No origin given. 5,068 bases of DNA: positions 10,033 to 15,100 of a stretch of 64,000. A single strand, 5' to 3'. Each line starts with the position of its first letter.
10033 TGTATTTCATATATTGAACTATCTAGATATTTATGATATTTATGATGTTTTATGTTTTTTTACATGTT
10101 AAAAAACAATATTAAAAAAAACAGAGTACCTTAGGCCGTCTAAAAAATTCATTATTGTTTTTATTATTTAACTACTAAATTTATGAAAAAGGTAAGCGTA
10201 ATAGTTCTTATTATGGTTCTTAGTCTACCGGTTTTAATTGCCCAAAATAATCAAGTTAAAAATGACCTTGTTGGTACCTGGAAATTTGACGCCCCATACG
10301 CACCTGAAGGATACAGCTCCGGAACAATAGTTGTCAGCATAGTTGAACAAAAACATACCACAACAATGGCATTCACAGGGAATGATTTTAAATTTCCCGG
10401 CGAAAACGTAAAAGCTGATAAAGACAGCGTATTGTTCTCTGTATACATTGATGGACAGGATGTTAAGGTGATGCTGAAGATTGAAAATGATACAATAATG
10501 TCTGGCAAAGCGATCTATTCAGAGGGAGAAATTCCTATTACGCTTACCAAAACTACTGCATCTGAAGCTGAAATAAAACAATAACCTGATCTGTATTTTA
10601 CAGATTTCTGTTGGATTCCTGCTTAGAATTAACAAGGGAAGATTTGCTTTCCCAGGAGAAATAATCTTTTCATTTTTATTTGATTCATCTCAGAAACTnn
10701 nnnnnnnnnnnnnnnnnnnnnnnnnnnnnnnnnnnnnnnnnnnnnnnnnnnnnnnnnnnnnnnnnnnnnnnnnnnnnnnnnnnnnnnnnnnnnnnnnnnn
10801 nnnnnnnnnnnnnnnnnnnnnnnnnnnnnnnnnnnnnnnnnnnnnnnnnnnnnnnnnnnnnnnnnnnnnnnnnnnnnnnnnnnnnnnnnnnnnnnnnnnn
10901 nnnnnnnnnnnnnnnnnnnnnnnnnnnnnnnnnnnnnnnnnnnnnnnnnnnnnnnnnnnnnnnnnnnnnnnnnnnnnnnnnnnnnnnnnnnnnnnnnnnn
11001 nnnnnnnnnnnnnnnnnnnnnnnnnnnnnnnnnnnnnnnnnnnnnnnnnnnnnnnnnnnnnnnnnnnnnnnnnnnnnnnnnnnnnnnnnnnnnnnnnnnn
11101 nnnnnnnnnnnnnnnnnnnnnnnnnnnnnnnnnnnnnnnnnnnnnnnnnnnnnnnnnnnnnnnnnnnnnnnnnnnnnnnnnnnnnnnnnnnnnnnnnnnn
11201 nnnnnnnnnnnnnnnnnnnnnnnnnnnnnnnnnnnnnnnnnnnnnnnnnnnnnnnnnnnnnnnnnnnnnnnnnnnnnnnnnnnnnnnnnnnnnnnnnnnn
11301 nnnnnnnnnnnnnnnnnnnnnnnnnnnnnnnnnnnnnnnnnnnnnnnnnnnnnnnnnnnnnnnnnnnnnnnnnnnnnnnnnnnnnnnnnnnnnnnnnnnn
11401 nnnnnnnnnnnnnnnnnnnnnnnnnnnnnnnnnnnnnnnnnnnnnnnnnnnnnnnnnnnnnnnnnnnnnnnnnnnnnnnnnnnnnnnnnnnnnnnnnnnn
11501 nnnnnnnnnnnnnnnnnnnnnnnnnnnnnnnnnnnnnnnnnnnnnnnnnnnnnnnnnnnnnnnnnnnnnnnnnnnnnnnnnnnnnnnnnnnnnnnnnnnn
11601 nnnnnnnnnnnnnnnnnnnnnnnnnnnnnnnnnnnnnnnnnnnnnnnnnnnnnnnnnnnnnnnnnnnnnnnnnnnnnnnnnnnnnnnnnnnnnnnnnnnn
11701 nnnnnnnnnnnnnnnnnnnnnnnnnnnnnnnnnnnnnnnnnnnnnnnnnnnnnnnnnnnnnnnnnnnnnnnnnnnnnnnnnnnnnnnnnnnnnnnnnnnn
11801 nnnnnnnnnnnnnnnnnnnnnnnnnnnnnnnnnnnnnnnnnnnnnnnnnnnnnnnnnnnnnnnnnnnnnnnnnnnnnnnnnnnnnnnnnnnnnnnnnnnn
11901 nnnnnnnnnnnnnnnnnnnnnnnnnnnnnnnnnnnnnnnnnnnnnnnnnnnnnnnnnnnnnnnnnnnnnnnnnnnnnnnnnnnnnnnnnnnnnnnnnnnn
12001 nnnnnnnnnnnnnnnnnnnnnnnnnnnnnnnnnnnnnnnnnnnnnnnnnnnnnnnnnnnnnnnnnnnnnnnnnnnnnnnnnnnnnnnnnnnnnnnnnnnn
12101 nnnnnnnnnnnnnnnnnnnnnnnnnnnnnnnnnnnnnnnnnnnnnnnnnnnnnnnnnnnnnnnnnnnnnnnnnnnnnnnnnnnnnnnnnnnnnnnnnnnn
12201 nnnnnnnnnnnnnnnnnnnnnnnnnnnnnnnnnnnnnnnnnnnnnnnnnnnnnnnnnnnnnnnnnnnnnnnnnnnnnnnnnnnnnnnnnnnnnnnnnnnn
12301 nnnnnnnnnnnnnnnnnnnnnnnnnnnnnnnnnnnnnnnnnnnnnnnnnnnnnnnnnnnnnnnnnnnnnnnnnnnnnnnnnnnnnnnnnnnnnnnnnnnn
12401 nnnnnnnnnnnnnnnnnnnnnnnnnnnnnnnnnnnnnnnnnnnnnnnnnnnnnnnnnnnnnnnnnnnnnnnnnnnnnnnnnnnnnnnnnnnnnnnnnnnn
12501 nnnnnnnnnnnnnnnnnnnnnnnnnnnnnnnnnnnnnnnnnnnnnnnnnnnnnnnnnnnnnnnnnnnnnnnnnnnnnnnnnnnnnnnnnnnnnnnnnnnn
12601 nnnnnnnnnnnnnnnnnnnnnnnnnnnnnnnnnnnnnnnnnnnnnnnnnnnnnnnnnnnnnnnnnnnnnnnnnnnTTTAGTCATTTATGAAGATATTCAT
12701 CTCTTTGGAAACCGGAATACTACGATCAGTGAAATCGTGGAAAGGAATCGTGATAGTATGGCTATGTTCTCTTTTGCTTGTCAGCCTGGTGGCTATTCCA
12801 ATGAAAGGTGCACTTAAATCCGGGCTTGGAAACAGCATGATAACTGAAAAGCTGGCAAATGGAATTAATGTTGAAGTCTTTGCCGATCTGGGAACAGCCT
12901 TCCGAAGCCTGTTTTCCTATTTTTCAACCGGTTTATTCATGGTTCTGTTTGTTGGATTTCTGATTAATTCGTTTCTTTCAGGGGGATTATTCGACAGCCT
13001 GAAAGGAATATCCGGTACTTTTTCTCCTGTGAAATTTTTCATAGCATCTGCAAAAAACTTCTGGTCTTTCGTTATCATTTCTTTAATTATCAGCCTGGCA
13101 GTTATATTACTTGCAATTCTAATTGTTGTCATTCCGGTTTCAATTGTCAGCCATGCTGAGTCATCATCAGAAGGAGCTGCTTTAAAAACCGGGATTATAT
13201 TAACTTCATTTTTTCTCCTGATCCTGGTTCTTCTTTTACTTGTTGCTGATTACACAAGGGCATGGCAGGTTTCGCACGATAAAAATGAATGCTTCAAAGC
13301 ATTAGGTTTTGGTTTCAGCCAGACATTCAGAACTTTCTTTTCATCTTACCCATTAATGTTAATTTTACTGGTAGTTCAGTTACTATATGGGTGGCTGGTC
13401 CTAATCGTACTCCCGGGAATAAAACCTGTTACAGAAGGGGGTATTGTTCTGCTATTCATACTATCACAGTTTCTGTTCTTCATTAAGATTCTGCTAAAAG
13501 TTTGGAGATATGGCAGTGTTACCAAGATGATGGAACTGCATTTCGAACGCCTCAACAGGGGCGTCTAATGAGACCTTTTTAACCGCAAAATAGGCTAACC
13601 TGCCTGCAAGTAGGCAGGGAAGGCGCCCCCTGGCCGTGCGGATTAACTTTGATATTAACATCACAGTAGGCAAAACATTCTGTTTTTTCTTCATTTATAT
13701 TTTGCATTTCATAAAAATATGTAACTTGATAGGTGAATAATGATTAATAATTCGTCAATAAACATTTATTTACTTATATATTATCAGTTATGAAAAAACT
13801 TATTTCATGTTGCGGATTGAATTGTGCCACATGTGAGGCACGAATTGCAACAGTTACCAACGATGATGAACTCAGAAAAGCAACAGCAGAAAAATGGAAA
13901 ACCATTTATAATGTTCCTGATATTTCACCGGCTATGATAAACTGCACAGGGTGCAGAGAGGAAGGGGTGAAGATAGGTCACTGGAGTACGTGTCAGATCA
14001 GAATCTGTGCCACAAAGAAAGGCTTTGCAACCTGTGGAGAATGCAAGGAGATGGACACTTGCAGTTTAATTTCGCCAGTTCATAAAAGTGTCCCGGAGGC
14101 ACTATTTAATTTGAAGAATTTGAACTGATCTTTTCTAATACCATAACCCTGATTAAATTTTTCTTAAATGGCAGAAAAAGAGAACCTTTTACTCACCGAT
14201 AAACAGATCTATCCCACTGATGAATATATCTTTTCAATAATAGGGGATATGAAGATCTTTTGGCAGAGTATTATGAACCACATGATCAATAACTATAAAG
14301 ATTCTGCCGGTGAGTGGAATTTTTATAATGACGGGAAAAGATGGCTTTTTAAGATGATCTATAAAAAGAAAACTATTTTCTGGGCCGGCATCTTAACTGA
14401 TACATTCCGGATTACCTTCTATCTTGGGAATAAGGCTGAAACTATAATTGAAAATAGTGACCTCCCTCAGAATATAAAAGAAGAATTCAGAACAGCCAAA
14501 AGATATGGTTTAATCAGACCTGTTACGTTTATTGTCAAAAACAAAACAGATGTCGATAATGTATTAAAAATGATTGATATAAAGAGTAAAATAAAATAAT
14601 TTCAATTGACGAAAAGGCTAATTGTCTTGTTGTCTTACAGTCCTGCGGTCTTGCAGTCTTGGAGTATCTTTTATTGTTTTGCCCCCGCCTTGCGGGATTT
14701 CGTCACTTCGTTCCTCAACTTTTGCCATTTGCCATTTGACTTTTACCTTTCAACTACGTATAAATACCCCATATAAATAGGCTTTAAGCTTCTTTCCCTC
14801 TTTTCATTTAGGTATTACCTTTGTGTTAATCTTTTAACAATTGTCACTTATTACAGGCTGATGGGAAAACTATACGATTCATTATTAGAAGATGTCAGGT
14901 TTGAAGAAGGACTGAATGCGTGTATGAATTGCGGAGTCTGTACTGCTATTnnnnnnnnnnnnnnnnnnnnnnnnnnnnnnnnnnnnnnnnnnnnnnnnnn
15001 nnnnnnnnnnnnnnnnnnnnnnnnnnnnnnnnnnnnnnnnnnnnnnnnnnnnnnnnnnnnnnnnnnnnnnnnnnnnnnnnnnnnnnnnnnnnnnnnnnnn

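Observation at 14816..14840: Best Rex-type palindrome in the window sits on the promoter of the Hdr-like operon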

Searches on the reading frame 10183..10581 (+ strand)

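Call 9: search_protein_families(library=pfam, proteins=[window:10183-10581:+])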
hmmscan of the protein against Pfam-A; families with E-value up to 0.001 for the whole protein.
window:10183-10581:+ (133 aa): 0 families

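Call 47: search_protein_families(library=pfam, proteins=[window:10183-10581:+], max_evalue=0.01)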
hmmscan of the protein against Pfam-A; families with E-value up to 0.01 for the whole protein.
window:10183-10581:+ (133 aa): 1 family
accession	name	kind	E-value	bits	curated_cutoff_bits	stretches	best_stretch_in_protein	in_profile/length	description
PF17996.7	CE2_N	-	0.0065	17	27.9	1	61-128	23-87/108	Carbohydrate esterase 2 N-terminal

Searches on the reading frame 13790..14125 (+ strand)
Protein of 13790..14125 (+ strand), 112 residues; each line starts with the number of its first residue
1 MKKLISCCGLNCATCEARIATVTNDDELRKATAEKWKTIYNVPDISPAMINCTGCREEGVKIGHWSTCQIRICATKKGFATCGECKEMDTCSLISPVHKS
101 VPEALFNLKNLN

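Call 9: search_protein_families(library=pfam, proteins=[window:13790-14125:+])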
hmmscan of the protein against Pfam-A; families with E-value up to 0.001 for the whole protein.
window:13790-14125:+ (112 aa): 1 family
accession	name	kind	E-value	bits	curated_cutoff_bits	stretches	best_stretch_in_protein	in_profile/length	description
PF12675.12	DUF3795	-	5.7e-17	62.4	22.6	1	5-94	2-81/83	Protein of unknown function (DUF3795)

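Call 68: search_solved_structures(query=window:13790-14125:+, max_evalue=1)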
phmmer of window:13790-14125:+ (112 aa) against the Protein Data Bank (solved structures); distinct sequences matched with E-value up to 1: 1.
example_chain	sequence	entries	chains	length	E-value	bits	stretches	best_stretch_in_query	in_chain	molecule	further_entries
1lpv_A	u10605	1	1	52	0.089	16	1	49-82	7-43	Doublesex protein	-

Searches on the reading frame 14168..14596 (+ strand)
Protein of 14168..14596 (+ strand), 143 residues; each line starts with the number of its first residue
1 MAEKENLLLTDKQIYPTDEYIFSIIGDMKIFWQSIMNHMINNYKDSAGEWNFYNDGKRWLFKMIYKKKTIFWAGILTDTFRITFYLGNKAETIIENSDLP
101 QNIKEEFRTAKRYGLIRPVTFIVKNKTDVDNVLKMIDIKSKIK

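Call 9: search_protein_families(library=pfam, proteins=[window:14168-14596:+])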
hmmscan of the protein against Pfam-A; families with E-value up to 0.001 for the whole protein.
window:14168-14596:+ (143 aa): 1 family
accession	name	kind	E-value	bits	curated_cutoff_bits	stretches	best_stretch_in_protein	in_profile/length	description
PF12663.12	DUF3788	-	1.4e-24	86.9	25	1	14-139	2-127/128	Protein of unknown function (DUF3788)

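Call 67: search_solved_structures(query=window:14168-14596:+, max_evalue=1)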
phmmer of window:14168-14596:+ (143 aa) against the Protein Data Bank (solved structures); distinct sequences matched with E-value up to 1: 1.
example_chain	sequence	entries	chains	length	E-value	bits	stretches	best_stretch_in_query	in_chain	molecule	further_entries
6wvs_A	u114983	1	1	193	0.0022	21.1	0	120-140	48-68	DeNovoTIM15 hyperstable de novo TIM barrel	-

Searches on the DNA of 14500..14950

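Call 83: search_rna_families(source=window, start=14500, end=14950, threshold=evalue, max_evalue=1)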
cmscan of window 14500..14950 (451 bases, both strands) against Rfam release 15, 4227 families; matches with E-value up to 1: 0.
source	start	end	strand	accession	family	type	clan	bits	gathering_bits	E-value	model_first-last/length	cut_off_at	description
